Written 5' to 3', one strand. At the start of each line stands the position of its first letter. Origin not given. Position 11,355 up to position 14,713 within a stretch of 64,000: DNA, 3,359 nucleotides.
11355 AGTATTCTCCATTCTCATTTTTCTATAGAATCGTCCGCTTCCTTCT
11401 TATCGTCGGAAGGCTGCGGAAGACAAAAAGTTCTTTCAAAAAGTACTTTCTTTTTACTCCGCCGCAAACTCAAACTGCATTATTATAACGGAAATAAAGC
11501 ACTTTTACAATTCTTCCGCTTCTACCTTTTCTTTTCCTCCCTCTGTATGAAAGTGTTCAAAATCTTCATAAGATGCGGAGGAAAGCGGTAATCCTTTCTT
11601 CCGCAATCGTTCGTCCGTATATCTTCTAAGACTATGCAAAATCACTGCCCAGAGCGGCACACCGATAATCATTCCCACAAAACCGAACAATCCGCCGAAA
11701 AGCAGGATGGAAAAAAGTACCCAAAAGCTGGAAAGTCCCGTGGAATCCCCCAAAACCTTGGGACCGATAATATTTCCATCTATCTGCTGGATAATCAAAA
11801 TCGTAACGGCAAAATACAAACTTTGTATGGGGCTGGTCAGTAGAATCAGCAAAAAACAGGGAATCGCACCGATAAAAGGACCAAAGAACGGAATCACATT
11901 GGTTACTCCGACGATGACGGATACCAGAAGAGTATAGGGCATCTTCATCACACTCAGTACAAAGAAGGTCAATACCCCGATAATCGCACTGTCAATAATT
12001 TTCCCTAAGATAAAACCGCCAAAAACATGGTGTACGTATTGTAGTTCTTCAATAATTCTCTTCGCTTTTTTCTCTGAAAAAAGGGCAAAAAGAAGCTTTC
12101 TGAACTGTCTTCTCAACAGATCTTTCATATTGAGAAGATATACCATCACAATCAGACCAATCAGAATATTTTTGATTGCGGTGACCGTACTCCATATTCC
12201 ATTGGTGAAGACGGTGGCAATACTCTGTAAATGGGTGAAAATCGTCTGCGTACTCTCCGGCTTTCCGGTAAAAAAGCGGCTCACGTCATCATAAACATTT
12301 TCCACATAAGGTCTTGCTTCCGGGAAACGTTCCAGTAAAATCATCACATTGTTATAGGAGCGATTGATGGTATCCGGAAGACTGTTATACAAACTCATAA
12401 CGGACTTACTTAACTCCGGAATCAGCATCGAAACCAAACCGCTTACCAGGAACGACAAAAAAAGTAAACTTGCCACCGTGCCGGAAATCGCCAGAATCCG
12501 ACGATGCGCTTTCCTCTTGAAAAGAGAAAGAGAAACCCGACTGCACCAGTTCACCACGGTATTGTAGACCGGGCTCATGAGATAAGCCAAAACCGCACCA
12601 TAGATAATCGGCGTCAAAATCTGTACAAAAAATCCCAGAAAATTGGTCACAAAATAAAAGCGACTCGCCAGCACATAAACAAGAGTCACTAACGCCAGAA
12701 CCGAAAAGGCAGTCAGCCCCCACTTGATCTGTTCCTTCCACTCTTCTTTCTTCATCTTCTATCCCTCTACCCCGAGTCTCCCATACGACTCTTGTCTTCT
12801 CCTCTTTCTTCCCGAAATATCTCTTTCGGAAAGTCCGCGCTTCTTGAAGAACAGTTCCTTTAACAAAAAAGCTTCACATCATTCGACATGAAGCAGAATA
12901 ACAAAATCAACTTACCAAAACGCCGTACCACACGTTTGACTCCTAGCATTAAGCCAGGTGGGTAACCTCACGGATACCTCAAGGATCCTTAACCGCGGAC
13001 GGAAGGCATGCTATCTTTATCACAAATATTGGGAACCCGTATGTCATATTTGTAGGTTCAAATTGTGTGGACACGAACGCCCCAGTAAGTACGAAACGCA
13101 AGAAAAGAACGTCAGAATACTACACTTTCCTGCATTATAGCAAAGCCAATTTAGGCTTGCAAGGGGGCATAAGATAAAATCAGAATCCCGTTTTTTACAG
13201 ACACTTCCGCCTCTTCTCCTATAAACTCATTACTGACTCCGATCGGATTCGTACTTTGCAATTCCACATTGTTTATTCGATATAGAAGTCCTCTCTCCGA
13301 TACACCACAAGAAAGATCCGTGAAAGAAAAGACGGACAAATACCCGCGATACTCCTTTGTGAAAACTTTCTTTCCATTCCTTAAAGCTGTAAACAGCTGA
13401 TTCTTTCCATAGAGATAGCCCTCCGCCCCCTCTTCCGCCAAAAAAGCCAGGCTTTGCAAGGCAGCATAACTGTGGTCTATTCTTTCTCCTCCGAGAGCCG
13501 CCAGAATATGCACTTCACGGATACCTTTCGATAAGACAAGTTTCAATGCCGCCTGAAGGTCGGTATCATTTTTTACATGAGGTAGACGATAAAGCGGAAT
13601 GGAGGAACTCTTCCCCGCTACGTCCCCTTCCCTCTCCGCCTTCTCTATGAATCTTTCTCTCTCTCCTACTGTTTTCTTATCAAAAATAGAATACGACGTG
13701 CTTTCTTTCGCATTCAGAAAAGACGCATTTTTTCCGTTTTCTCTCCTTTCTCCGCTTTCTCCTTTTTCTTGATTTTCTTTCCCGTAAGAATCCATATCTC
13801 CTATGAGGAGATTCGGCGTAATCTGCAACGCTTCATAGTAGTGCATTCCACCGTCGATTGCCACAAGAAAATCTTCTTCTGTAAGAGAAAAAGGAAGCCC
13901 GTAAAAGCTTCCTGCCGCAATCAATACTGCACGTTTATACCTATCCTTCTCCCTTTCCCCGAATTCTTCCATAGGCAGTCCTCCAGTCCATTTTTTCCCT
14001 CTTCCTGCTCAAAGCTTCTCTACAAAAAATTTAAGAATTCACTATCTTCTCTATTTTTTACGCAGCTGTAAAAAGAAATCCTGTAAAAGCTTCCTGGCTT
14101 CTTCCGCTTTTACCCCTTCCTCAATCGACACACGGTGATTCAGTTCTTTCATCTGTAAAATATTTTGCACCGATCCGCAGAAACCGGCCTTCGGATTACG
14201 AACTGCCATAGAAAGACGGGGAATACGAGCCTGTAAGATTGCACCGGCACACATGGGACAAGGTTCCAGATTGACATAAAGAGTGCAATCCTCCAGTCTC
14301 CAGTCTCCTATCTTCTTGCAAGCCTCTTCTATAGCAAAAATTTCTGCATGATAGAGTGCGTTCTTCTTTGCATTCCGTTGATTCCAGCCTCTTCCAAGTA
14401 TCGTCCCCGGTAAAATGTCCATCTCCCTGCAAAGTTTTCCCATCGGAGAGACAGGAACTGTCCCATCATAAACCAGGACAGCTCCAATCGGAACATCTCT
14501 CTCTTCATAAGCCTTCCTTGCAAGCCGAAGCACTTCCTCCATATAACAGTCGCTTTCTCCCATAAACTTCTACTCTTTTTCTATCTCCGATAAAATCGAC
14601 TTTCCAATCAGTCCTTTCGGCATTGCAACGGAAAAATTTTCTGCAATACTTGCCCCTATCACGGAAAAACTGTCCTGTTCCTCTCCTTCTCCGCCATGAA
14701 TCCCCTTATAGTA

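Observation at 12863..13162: Orphan ~260-nt transcription unit: candidate structured sRNA or long regulatory leader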

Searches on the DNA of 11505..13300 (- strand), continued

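Call 27: search_with_rna_model(model_id=R1, sources=[window, L001, L002, L003, L005, L007, L081, L083, L084, L087, L089, L090, L091, L093, L094, L095, L096, L097, L099, L101, L103, L106, L107, L108, L109, L111, L113, L114, L098, L085, L086, L092], make_alignment=true, max_evalue=0.001)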
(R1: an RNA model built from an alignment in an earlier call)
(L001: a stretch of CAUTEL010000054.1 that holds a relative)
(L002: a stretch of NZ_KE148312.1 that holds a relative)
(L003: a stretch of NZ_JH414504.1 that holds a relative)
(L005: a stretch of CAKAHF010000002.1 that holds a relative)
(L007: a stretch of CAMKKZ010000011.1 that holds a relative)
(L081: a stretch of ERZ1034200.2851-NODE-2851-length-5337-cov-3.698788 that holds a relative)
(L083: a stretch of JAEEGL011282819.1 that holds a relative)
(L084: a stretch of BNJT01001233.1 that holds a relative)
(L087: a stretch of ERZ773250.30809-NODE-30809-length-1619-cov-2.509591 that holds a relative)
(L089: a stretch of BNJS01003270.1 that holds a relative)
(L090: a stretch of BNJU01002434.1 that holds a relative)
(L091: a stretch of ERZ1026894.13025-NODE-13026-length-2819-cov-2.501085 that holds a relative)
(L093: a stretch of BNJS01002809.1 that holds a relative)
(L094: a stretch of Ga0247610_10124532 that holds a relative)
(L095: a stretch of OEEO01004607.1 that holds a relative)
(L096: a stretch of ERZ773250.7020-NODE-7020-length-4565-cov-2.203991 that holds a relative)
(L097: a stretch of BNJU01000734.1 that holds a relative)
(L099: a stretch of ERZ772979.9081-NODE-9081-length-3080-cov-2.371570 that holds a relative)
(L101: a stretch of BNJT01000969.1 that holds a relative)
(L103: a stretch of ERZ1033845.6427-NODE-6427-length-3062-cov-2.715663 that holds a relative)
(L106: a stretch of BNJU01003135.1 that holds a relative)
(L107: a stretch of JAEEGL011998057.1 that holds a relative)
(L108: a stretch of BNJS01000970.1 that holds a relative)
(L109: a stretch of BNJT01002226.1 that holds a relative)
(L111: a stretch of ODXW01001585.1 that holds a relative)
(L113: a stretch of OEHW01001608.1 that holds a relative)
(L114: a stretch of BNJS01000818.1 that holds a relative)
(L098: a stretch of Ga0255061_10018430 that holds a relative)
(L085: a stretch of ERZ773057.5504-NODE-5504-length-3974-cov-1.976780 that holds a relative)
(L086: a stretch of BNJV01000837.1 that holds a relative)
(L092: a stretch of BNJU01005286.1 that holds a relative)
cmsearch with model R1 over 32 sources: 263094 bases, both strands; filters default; matches with E-value up to 0.001: 31.
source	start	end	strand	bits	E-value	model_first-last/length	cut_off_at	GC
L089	2777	2969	-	221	1.7e-55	1-193/193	no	0.49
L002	2664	2856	+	220.8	1.9e-55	1-193/193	no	0.49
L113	9628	9820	+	219.7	3.8e-55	1-193/193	no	0.5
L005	2638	2830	+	219.2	4.9e-55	1-193/193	no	0.49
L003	2701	2893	+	219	5.7e-55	1-193/193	no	0.49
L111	2835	3027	+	219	5.7e-55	1-193/193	no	0.49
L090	1211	1403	+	218.7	6.6e-55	1-193/193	no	0.5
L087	355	547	-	218.2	9.1e-55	1-193/193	no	0.5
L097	3341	3534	-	217.1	1.8e-54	1-193/193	no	0.48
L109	6965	7158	-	217.1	1.8e-54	1-193/193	no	0.48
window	12904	13096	-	216.5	2.6e-54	1-193/193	no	0.46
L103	1160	1353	+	216.4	2.7e-54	1-193/193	no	0.48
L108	4816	5009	+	216.4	2.7e-54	1-193/193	no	0.48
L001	2664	2856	+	216.3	2.9e-54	1-193/193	no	0.49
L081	3525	3718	+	215.9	3.6e-54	1-193/193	no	0.48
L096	824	1017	+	215.9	3.6e-54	1-193/193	no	0.48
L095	1409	1602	-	215.9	3.7e-54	1-193/193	no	0.48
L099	1330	1523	-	215.7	4.1e-54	1-193/193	no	0.47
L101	9320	9513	+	215.4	4.8e-54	1-193/193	no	0.49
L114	89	283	+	213.8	1.3e-53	1-193/193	no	0.49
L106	1638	1831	-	213.6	1.4e-53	1-193/193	no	0.48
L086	1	186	+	211.8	4.2e-53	8-193/193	5'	0.5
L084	5181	5372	-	205.8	1.5e-51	1-193/193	no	0.49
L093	1347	1542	+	198.8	1e-49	1-193/193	no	0.49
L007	2679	2869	+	188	6.2e-47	1-193/193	no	0.45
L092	1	158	+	168.8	6e-42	37-193/193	5'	0.47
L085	1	145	-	149.2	7.8e-37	1-145/193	3'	0.47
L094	22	215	+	135.1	3.4e-33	1-193/193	no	0.48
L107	1271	1464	+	134.3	5.7e-33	1-193/193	no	0.48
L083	1884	2071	+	118.8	5.9e-29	1-193/193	no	0.54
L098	2770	2940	-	105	2.2e-25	19-193/193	5'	0.51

Alignment A5: 31 matches aligned to the model, 203 columns, each read 5' to 3' on its own strand. Consensus structure (alignment columns), stored with it:
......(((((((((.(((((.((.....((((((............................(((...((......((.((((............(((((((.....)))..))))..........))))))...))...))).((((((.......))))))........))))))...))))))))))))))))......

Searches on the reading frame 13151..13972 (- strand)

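Call 7: search_protein_families(library=pfam, proteins=[window:13151-13972:-])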
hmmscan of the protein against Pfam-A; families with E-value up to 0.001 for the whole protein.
window:13151-13972:- (273 aa): 2 families
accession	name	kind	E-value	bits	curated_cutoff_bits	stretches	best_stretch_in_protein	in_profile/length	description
PF04263.21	TPK_catalytic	-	2.5e-16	60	30.7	2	121-181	47-107/113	Thiamin pyrophosphokinase, catalytic domain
PF04265.19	TPK_B1_binding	-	2.4e-11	43.6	22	1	207-264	7-67/67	Thiamin pyrophosphokinase, vitamin B1 binding domain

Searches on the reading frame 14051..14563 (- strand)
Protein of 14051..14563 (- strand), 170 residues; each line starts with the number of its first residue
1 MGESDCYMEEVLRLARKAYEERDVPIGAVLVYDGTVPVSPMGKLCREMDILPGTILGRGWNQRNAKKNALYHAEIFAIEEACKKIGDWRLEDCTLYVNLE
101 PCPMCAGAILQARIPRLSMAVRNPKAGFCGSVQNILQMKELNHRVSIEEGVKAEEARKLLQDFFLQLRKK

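Call 7: search_protein_families(library=pfam, proteins=[window:14051-14563:-])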
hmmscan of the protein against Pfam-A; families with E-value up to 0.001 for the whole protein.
window:14051-14563:- (170 aa): 4 families
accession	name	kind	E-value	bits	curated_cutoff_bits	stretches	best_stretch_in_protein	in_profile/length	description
PF14437.12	MafB19-deam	-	1.3e-40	139.1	27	1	5-168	4-142/142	MafB19-like deaminase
PF00383.29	dCMP_cyt_deam_1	-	3.2e-26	91.6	25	1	54-119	36-100/102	Cytidine and deoxycytidylate deaminase zinc-binding region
PF14439.12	Bd3614-deam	-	1e-05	25.9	38.5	1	64-114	29-79/113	Bd3614-like deaminase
PF18750.7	SNAD4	-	5.5e-05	23.7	27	1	44-111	8-73/130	Secreted Novel AID/APOBEC-like Deaminase 4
